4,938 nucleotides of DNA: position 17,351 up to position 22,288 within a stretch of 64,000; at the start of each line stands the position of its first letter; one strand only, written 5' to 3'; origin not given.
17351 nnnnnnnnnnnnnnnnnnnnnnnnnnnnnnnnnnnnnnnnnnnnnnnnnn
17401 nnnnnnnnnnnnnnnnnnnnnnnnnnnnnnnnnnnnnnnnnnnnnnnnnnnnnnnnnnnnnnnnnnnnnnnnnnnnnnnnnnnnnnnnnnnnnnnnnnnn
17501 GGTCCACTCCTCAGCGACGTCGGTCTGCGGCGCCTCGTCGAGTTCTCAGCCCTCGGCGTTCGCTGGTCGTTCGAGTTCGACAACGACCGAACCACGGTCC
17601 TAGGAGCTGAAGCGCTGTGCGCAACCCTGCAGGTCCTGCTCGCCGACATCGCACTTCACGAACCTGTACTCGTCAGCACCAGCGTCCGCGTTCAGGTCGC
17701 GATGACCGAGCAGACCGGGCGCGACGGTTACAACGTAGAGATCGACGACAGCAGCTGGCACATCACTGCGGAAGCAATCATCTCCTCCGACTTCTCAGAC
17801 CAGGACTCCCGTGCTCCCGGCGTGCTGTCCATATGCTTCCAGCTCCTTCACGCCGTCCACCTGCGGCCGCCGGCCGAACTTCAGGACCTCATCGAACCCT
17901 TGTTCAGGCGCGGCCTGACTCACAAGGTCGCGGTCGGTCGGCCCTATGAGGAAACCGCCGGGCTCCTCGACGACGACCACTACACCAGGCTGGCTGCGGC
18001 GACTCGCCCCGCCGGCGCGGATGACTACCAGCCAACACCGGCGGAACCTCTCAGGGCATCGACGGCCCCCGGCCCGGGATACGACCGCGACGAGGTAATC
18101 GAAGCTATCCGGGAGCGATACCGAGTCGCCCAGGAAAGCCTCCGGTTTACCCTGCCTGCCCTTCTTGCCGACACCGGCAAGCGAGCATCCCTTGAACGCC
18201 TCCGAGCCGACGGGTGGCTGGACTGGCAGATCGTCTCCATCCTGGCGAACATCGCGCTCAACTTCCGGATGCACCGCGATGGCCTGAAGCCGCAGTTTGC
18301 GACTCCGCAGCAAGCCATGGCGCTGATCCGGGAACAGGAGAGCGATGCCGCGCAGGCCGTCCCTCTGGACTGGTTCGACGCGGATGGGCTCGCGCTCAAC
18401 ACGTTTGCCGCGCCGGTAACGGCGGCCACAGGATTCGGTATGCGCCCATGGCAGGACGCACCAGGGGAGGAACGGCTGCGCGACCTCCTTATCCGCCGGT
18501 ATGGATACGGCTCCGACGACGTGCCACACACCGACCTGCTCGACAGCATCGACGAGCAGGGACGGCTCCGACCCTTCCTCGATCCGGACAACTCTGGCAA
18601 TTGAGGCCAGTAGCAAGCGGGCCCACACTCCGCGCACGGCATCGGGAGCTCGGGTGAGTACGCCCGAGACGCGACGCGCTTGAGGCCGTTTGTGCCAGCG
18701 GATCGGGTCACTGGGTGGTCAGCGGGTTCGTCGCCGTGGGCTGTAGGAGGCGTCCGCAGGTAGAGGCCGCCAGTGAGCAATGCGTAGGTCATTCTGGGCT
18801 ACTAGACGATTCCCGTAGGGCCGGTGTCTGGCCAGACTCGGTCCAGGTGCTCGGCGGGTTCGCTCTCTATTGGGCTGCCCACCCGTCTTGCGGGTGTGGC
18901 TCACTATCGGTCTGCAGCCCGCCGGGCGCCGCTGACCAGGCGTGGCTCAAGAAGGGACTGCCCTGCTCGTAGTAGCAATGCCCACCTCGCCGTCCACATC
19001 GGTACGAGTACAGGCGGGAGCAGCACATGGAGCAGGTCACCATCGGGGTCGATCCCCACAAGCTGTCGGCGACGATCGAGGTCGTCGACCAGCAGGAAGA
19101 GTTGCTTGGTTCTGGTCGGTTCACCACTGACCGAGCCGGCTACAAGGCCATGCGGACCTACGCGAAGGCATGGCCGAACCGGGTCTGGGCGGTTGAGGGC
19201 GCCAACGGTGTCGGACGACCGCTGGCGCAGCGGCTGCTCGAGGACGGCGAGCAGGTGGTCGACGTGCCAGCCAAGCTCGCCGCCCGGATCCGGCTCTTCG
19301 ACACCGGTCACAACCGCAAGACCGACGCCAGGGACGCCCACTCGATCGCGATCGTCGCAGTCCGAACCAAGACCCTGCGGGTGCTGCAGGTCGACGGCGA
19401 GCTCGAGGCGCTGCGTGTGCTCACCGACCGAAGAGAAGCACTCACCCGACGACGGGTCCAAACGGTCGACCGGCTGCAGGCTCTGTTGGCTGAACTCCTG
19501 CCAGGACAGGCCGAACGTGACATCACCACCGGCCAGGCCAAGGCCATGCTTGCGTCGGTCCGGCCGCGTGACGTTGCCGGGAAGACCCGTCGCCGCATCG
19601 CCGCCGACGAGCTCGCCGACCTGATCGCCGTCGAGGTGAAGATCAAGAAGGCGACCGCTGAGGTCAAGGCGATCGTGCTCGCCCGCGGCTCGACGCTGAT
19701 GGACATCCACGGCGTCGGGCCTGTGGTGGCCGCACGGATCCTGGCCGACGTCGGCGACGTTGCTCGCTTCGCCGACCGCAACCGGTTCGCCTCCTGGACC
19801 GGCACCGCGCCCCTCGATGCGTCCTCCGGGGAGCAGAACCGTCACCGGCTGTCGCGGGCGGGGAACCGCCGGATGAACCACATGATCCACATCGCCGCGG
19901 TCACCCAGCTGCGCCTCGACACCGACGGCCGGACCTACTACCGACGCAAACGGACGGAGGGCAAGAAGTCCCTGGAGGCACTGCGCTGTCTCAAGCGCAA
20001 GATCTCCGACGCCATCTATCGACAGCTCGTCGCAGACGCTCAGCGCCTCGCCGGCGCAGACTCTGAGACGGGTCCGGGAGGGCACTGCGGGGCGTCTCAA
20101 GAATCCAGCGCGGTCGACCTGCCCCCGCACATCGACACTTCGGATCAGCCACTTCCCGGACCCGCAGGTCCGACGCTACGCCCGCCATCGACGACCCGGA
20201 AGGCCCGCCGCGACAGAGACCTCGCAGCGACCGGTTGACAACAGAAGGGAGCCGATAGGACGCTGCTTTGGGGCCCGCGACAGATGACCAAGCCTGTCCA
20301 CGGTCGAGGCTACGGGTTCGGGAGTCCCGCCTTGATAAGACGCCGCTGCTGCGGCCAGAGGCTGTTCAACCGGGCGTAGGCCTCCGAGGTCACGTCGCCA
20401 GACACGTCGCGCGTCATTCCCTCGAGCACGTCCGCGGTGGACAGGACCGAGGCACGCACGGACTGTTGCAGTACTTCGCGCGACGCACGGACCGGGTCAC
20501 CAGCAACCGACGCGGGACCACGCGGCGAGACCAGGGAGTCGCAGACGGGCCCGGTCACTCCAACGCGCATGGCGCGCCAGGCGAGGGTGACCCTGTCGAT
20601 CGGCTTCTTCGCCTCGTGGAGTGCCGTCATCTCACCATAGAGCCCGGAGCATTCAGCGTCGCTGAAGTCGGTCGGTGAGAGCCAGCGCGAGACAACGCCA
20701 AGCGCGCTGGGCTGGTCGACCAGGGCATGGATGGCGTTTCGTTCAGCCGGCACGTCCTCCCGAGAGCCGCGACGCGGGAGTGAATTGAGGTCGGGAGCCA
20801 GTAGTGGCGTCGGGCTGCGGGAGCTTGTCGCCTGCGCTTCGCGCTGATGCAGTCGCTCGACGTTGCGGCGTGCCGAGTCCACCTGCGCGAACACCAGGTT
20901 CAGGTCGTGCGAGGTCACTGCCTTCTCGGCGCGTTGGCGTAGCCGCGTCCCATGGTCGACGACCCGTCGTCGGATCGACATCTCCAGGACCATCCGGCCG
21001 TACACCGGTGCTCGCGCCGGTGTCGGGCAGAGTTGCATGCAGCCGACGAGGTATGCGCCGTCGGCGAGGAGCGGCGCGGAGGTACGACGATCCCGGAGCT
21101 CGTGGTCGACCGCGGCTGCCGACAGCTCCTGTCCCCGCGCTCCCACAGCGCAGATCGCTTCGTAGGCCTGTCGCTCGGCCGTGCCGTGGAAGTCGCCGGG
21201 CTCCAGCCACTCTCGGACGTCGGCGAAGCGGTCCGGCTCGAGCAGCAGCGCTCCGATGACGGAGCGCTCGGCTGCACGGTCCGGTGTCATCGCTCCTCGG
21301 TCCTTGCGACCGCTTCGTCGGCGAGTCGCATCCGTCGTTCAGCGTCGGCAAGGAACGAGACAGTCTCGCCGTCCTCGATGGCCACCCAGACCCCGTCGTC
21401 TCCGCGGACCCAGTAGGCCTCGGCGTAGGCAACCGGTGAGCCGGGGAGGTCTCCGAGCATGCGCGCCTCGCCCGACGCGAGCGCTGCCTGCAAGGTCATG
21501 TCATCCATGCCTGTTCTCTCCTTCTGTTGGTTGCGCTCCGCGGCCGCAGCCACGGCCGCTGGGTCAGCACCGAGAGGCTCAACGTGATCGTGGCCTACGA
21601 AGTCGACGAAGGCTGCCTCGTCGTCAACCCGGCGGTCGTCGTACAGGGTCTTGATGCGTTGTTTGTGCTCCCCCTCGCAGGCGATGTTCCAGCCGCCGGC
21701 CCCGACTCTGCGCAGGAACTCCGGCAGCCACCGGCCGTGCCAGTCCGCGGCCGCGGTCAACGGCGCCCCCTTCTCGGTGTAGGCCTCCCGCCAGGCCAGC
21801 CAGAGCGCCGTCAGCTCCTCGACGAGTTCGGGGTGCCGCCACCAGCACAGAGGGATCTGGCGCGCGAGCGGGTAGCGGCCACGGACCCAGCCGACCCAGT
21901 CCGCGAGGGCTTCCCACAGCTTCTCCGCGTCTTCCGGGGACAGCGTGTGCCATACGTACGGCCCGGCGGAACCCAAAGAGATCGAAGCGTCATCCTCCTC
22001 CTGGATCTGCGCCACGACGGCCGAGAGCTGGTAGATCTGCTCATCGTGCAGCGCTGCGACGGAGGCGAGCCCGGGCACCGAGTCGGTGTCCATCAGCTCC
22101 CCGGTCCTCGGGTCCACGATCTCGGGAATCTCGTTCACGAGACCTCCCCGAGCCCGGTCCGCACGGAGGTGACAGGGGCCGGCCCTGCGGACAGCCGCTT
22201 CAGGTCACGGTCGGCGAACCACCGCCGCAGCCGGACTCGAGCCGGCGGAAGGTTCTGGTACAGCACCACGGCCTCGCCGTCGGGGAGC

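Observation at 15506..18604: Unexplained 1032-aa protein downstream of Kiwa: degenerate nuclease-like head, long helical body, no NTPase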

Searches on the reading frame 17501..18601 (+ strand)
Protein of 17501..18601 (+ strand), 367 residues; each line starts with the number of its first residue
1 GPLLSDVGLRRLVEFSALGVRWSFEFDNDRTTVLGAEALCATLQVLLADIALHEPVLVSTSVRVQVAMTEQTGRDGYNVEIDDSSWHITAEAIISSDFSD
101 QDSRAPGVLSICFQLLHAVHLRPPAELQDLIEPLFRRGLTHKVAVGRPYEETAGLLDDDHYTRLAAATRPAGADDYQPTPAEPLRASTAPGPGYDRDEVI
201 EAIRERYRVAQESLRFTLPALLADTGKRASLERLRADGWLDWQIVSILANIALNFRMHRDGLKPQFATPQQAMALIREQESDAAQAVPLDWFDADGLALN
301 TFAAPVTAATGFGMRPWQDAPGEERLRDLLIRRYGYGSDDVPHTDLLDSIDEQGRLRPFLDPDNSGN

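Call 39: search_solved_structures(query=A5, max_evalue=10, show_alignments=2)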
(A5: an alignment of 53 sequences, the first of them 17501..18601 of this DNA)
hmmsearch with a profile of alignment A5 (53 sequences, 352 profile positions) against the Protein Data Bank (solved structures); distinct sequences matched with E-value up to 10: 1.
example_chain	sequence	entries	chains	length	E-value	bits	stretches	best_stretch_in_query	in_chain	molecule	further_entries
3eua_A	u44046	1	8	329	0.58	12.6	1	177-235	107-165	PUTATIVE FRUCTOSE-AMINOACID-6-PHOSPHATE DEGLYCASE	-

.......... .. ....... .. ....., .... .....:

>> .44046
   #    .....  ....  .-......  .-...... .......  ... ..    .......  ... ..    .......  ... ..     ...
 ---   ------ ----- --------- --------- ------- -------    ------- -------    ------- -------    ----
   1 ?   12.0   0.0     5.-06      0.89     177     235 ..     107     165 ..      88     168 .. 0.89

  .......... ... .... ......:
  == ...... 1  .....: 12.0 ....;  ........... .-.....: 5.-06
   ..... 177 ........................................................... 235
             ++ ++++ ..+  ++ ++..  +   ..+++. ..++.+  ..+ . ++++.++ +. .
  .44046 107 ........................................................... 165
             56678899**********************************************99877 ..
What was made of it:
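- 17501..17875 (+): Alpha/beta domain (aa 666-790) with D671, G673, R676, W687, E702 and Q709 conserved in both families; fold not assigned. No PDB sequence hit (call 39).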

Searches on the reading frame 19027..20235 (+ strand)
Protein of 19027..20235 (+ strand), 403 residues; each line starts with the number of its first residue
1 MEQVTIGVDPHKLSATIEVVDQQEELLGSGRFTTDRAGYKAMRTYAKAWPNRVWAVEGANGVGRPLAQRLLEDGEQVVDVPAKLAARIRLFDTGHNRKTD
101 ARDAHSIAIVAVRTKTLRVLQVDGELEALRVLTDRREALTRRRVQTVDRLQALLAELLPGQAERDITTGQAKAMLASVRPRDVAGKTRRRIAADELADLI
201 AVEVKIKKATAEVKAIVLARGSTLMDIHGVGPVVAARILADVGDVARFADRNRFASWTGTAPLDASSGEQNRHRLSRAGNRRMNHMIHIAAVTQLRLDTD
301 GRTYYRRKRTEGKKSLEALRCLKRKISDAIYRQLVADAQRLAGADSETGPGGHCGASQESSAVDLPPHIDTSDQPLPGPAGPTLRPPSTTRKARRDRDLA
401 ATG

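Call 6: search_protein_families(library=pfam, proteins=[window:19027-20235:+], max_evalue=0.01)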
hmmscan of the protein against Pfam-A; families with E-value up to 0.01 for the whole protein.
window:19027-20235:+ (403 aa): 4 families
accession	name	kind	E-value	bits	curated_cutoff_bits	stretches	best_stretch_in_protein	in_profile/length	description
PF01548.23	DEDD_Tnp_IS110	-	4.9e-24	85.3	29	1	6-159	1-155/155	Transposase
PF02371.22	Transposase_20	-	1.4e-22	80.3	21.3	1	223-306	3-87/87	Transposase IS116/IS110/IS902 family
PF00633.29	HHH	-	0.0031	17.8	24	0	215-240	4-29/30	Helix-hairpin-helix motif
PF14520.12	HHH_5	-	0.0046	17.9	27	0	223-250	3-31/57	Helix-hairpin-helix domain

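Call 7: search_protein_families(library=padloc, proteins=[window:19027-20235:+], max_evalue=0.01)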
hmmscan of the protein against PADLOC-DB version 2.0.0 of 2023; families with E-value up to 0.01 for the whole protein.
window:19027-20235:+ (403 aa): 0 families

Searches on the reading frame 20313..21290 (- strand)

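Call 47: search_protein_families(library=pfam, proteins=[window:20313-21290:-], max_evalue=0.001)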
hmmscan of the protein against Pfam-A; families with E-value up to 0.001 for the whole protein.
window:20313-21290:- (326 aa): 1 family
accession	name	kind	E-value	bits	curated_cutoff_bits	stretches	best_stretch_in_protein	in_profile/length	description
PF00772.26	DnaB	-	3.8e-25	88.3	23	2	6-103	7-103/103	DnaB-like helicase N terminal domain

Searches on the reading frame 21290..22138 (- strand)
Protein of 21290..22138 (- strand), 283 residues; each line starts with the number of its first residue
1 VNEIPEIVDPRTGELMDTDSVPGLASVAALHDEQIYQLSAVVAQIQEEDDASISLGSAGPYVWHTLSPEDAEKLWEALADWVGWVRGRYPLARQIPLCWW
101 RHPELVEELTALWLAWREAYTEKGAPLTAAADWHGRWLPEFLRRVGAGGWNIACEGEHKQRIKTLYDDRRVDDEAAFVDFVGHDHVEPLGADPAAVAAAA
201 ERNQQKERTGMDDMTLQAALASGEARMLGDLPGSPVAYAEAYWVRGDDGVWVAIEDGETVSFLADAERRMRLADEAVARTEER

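Call 47: search_protein_families(library=pfam, proteins=[window:21290-22138:-], max_evalue=0.001)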
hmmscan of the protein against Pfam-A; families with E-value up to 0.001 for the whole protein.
window:21290-22138:- (283 aa): 1 family
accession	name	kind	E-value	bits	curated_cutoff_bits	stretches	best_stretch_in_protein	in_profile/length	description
PF16259.10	DUF4913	-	9.8e-06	26.1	25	1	99-144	32-74/104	Domain of unknown function (DUF4913)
